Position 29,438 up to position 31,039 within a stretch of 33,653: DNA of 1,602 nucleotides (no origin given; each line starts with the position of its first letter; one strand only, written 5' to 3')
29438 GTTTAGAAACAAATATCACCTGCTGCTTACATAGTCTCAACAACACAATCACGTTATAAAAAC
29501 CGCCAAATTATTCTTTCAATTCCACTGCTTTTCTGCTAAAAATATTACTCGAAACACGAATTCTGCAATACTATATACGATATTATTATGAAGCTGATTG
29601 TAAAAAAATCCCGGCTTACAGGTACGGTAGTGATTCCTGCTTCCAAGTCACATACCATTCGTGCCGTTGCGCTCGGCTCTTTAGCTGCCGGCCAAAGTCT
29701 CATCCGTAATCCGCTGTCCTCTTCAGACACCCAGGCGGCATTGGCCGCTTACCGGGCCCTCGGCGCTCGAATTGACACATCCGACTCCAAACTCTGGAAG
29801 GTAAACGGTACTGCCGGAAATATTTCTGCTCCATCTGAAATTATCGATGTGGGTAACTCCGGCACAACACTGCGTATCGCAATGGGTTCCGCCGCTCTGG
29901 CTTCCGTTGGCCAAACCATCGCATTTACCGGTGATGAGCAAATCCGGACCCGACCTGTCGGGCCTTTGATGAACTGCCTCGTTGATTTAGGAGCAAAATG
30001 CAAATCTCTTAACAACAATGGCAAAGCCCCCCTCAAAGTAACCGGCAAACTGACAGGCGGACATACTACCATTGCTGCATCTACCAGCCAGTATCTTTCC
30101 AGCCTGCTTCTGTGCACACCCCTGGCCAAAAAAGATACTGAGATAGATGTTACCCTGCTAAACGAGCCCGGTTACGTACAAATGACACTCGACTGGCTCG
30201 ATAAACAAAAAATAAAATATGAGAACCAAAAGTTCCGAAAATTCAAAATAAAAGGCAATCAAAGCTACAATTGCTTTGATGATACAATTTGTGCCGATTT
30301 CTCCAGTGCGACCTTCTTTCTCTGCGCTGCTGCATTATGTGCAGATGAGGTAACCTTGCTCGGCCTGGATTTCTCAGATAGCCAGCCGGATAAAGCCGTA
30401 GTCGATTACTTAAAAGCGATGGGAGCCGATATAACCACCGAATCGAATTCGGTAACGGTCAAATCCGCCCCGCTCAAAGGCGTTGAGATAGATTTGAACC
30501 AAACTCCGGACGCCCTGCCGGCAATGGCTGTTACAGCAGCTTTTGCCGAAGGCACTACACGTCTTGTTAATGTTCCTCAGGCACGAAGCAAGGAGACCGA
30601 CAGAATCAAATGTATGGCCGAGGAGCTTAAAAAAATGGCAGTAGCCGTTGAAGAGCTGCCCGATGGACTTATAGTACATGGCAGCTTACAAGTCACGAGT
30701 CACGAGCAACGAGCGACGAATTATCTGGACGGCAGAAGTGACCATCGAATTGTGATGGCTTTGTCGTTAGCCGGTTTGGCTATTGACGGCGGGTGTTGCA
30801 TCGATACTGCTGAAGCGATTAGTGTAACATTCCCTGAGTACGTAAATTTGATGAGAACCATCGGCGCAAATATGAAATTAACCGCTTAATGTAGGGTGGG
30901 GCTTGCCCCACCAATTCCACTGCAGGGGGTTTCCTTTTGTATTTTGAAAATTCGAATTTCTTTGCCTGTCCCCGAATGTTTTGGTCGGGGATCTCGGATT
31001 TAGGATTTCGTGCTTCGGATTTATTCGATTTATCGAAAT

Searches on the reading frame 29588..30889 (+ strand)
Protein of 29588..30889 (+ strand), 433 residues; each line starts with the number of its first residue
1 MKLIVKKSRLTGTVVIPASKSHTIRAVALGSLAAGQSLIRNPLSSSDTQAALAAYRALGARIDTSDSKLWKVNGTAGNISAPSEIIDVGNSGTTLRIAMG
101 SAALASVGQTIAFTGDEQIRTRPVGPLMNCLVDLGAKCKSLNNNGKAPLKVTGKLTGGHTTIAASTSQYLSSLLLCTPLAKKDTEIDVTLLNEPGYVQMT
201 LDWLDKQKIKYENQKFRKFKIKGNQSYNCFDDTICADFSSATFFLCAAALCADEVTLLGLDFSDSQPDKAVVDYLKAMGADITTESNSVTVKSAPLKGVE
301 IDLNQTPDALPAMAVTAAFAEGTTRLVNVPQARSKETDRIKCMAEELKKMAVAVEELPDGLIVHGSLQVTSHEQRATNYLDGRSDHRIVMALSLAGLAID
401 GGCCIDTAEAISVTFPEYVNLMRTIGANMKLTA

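Call 5: search_protein_families(library=pfam, proteins=[window:29588-30889:+], max_evalue=1)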
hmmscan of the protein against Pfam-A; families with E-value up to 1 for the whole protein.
window:29588-30889:+ (433 aa): 2 families
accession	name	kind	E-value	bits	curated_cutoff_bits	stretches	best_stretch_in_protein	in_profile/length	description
PF00275.25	EPSP_synthase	-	2e-100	336.9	22.8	1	6-420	3-415/417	EPSP synthase (3-phosphoshikimate 1-carboxyvinyltransferase)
PF03484.21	B5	-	0.083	13.5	28.6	0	257-292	11-43/67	tRNA synthetase B5 domain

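Call 85: find_encoding_contigs(protein=window:29588-30889:+, flank=6000, max_places=8)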
Protein window:29588-30889:+ (433 aa): 3 contigs read that carry it; 3 places shown.
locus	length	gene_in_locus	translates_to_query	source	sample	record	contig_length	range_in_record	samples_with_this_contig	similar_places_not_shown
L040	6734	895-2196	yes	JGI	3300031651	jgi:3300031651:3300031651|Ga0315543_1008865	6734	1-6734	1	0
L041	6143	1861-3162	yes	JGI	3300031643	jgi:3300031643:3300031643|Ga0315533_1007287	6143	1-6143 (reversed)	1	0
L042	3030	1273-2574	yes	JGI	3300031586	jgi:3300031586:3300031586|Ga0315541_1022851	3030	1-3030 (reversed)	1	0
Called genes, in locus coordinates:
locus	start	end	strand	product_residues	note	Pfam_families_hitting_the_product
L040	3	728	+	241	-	?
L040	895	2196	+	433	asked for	PF00275:EPSP_synthase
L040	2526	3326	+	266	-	-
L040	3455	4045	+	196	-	-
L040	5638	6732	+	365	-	?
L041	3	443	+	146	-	?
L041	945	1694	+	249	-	-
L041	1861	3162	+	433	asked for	PF00275:EPSP_synthase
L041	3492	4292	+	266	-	-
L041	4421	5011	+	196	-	-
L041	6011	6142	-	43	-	?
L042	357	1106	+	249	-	-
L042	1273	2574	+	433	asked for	PF00275:EPSP_synthase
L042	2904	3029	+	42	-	?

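Call 90: find_homologous_proteins(query=window:29588-30889:+, max_evalue=1e-50)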
Query window:29588-30889:+ (433 aa): 7537 proteins with E <= 1e-50 among 8000 candidates; the best 120 are listed.
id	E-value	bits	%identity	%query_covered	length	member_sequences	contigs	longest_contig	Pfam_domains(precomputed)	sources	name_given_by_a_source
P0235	4.8e-280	946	100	100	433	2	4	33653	PF00275.26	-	-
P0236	1.5e-233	793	84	100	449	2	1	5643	PF00275.26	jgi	-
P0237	3.5e-226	768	81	100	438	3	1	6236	PF00275.26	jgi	-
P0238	5.6e-224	761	80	99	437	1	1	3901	PF00275.26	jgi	-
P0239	1.0e-223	760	80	100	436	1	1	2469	PF00275.26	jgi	-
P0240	8.8e-222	754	80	99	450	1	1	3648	PF00275.26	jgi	-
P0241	8.3e-219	744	80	99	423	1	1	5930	PF00275.26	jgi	jgi:3-phosphoshikimate 1-carboxyvinyltransferase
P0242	3.0e-218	742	80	100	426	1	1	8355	PF00275.26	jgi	jgi:3-phosphoshikimate 1-carboxyvinyltransferase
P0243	2.2e-216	736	79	100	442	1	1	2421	PF00275.26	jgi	jgi:3-phosphoshikimate 1-carboxyvinyltransferase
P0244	2.4e-214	730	78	100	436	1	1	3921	PF00275.26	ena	-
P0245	3.1e-214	729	76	100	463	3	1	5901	PF00275.26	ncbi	-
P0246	3.6e-214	729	79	100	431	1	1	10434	PF00275.26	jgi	-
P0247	4.5e-214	729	79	100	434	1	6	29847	PF00275.26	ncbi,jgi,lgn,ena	-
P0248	6.8e-214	728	79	100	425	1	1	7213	PF00275.26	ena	-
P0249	1.3e-213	727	79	100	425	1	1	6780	PF00275.26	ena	-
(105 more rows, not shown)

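Call 91: find_encoding_contigs(protein=P0236, flank=5000, max_places=1)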
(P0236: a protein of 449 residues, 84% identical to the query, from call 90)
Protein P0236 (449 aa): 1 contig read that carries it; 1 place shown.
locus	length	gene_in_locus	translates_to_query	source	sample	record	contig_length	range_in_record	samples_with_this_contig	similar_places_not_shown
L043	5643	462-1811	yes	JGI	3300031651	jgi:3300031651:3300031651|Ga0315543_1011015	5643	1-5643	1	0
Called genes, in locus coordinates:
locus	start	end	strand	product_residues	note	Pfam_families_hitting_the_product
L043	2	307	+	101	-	?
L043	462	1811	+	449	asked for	PF00275:EPSP_synthase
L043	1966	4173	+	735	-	PF01564:Spermine_synth, PF13428:TPR_14 (faint), PF13424:TPR_12, PF14938:SNAP (weak), PF23914:TPR_CcmH_CycH (weak), PF00515:TPR_1 (weak), PF07719:TPR_2 (weak), PF13181:TPR_8 (weak), +8 more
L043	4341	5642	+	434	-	?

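Call 92: find_encoding_contigs(protein=P0247, flank=5000, max_places=1)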
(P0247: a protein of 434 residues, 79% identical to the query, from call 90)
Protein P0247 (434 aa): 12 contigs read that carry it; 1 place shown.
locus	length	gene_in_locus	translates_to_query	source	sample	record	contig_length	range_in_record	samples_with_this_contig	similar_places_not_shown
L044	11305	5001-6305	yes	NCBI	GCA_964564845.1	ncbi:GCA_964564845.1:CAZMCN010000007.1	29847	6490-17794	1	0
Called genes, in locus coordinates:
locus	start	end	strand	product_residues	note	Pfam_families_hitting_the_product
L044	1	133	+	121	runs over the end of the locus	PF09838:DUF2065 (weak)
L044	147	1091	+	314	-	PF01073:3Beta_HSD, PF01370:Epimerase, PF02719:Polysacc_synt_2, PF04321:RmlD_sub_bind, PF05368:NmrA (weak), PF07993:NAD_binding_4, PF13460:NAD_binding_10, PF16363:GDP_Man_Dehyd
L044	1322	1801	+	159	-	PF01325:Fe_dep_repress, PF02742:Fe_dep_repr_C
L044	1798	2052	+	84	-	PF04023:FeoA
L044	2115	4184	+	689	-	PF01926:MMR_HSR1, PF02421:FeoB_N, PF09439:SRPRB (weak), PF17910:FeoB_Cyto, PF07670:Gate, PF07664:FeoB_C, PF07670:Gate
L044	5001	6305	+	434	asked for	PF00275:EPSP_synthase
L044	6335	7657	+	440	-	PF01264:Chorismate_synt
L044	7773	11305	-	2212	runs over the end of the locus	PF13229:Beta_helix, PF18998:Flg_new_2, PF13229:Beta_helix, PF18998:Flg_new_2 (weak), PF13229:Beta_helix, PF00404:Dockerin_1 (weak)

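Call 93: find_encoding_contigs(protein=P0242, flank=5000, max_places=1)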
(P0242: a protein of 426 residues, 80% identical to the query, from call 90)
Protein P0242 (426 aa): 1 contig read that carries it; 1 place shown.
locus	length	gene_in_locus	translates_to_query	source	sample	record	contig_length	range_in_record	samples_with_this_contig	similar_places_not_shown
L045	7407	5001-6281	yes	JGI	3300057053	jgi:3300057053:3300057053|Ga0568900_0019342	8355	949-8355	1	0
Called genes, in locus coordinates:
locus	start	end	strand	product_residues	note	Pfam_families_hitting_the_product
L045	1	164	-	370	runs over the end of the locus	?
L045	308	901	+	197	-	PF00156:Pribosyltran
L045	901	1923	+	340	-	PF02729:OTCace_N, PF00185:OTCace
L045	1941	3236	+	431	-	PF01979:Amidohydro_1, PF12890:DHOase, PF07969:Amidohydro_3 (weak)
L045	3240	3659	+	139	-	PF05991:NYN_YacP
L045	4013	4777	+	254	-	-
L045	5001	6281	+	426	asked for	PF00275:EPSP_synthase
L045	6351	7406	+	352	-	?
